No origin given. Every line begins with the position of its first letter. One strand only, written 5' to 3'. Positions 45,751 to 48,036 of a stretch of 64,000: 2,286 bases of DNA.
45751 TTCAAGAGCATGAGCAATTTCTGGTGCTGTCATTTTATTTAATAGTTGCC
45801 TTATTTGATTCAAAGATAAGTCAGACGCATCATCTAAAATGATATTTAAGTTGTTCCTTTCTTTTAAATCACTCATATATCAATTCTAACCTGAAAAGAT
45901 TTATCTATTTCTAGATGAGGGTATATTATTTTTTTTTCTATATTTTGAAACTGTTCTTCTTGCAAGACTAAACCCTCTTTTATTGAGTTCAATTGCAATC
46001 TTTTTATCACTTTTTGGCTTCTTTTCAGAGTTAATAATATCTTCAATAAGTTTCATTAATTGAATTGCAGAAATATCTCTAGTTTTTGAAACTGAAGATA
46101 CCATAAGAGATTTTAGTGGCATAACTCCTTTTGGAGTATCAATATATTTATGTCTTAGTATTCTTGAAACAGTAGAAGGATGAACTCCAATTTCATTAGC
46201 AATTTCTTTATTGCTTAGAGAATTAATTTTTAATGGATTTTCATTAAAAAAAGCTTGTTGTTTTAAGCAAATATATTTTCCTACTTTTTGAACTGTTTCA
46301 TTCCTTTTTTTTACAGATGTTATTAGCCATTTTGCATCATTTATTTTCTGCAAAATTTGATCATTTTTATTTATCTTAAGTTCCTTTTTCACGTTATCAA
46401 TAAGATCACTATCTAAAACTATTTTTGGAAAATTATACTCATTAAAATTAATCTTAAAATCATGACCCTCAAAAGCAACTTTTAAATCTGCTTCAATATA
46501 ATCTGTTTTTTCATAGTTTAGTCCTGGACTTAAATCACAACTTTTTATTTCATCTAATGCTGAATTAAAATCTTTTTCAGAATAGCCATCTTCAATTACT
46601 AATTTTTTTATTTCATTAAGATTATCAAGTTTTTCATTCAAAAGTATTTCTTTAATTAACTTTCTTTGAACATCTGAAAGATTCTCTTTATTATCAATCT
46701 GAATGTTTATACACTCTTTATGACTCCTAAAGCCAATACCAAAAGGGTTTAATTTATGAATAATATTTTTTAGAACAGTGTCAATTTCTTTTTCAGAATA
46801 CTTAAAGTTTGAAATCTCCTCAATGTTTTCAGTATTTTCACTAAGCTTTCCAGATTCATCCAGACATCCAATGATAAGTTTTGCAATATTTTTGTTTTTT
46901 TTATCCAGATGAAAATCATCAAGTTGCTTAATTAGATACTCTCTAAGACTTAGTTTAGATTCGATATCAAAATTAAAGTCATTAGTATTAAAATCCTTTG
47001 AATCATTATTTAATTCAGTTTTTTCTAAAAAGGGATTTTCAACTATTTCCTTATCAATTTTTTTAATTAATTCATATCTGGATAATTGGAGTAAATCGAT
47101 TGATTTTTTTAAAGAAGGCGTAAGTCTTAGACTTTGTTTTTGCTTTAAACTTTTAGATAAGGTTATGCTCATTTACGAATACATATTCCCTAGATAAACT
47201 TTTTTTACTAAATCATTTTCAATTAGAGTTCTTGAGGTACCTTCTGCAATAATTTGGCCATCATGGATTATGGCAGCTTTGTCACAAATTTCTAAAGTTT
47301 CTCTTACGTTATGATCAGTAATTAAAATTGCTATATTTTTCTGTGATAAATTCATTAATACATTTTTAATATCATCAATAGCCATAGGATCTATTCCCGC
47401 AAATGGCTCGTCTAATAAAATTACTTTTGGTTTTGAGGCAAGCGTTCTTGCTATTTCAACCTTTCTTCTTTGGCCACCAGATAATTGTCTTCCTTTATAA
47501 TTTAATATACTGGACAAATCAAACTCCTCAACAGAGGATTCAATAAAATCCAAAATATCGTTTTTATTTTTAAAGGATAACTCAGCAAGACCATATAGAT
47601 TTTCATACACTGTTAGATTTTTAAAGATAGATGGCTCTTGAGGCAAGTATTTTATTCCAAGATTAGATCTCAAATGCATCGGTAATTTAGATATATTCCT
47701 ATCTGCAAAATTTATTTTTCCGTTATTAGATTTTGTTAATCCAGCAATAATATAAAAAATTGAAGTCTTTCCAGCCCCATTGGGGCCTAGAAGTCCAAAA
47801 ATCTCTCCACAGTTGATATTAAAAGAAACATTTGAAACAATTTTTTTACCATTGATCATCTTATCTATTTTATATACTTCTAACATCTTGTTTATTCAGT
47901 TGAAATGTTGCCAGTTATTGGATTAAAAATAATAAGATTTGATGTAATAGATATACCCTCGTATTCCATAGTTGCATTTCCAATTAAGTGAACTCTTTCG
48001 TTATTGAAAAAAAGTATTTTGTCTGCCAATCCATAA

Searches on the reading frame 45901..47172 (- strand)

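Call 104: search_protein_families(library=pfam, proteins=[window:45901-47172:-], max_evalue=0.00001)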
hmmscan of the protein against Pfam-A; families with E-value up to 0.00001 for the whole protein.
window:45901-47172:- (423 aa): 3 families
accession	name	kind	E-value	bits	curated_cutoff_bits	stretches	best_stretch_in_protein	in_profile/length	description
PF04552.19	Sigma54_DBD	-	2.9e-42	144.6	22.8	1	273-423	4-158/160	Sigma-54, DNA binding domain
PF04963.19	Sigma54_CBD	-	7.8e-32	110.9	22.9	1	71-254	7-182/185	Sigma-54 factor, core binding domain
PF00309.25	Sigma54_AID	-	8.4e-15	54.8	23.8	1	8-50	3-45/46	Sigma-54 factor, Activator interacting domain (AID)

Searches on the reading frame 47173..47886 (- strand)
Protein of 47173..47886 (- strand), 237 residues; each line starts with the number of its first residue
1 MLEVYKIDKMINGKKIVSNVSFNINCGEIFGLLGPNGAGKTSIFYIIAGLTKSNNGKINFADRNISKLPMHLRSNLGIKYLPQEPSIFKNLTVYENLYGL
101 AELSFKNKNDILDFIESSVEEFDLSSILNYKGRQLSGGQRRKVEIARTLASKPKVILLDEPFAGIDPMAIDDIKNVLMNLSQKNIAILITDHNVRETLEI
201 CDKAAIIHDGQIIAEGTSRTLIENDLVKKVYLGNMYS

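Call 104: search_protein_families(library=pfam, proteins=[window:47173-47886:-], max_evalue=0.00001)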
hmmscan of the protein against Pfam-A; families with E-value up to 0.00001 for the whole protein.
window:47173-47886:- (237 aa): 2 families
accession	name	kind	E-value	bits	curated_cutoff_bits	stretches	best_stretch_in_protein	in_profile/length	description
PF00005.33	ABC_tran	-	2.2e-34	119.4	25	1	18-163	2-137/137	ABC transporter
PF13304.12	AAA_21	-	4e-11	44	27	1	29-148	1-132/304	AAA domain, putative AbiEii toxin, Type IV TA system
